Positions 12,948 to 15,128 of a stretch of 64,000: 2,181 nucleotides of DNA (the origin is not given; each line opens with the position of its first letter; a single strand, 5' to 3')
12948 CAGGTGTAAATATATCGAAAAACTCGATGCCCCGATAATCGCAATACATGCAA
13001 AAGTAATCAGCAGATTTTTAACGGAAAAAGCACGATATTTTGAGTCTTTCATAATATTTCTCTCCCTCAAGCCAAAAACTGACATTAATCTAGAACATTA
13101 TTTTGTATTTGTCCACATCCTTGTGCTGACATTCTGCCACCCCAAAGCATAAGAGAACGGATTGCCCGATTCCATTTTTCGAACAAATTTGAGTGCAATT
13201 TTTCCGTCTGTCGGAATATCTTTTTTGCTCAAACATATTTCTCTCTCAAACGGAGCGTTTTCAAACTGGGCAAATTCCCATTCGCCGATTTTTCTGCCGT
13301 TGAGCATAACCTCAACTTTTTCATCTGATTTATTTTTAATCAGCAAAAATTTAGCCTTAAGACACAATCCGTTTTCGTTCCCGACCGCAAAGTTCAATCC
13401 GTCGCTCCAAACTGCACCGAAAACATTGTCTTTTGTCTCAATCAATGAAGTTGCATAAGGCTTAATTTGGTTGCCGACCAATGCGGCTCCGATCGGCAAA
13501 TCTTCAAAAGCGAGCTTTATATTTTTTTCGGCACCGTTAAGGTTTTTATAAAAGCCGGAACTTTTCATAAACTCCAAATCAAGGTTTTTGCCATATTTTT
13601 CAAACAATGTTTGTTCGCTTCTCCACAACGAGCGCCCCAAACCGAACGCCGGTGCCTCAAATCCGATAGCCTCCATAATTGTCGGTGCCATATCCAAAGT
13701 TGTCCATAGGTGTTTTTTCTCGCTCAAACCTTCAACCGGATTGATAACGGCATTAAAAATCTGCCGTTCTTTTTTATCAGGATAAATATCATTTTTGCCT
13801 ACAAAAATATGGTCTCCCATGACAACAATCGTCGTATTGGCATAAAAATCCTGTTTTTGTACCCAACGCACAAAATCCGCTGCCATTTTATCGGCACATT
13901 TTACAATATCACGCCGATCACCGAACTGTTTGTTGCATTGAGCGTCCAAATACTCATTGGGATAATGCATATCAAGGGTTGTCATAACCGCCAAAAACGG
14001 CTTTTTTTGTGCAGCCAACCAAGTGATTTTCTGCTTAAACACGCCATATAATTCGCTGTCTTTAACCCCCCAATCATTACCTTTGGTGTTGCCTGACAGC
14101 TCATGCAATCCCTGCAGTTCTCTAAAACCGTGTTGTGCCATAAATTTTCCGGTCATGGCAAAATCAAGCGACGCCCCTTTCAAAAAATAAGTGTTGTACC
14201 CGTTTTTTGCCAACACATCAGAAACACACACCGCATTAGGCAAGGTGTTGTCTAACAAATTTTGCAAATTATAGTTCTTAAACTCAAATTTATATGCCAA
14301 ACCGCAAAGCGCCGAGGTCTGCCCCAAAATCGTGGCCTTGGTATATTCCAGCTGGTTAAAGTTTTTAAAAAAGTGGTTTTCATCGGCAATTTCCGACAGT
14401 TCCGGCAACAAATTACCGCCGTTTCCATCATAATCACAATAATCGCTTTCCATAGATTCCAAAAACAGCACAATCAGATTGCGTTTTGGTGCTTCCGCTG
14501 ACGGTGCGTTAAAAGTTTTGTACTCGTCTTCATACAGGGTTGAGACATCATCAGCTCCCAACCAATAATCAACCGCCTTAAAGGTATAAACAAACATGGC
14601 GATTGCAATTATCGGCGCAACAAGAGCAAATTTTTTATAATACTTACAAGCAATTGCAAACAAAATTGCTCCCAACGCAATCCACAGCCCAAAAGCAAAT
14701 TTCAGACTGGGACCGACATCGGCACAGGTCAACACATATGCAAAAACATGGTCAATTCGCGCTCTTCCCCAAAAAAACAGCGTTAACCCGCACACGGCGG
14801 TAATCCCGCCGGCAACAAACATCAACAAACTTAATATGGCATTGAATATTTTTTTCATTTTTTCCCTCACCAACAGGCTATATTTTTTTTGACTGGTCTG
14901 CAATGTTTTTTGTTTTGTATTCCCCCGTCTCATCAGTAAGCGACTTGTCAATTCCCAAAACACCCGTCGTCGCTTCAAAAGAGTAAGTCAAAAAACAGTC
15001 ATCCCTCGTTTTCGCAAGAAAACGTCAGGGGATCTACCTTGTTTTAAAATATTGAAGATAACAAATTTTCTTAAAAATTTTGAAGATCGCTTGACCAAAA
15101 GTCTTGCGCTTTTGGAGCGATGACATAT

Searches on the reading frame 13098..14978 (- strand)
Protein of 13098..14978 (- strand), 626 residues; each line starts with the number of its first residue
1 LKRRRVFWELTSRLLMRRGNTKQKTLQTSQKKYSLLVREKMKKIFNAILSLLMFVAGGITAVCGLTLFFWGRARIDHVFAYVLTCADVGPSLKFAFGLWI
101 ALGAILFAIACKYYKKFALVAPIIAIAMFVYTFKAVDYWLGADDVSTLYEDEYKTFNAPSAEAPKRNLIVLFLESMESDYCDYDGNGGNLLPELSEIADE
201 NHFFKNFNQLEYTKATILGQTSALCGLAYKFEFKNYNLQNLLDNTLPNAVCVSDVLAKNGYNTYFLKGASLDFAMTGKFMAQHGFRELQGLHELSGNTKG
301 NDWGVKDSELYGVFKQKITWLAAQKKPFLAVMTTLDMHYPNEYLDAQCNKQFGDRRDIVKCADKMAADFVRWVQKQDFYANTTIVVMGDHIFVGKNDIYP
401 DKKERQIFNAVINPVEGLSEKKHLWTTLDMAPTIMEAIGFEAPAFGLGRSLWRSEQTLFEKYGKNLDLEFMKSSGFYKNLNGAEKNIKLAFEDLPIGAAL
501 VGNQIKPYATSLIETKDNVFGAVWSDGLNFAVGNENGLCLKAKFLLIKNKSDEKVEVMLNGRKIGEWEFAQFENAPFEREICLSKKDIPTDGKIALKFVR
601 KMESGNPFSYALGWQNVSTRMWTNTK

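Call 47: search_protein_families(library=pfam, proteins=[window:13098-14978:-], max_evalue=0.00001)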
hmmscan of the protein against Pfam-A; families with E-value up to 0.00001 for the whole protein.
window:13098-14978:- (626 aa): 1 family
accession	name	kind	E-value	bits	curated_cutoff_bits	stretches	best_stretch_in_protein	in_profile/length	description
PF00884.28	Sulfatase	-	9.8e-21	74.8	25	1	166-437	1-298/301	Sulfatase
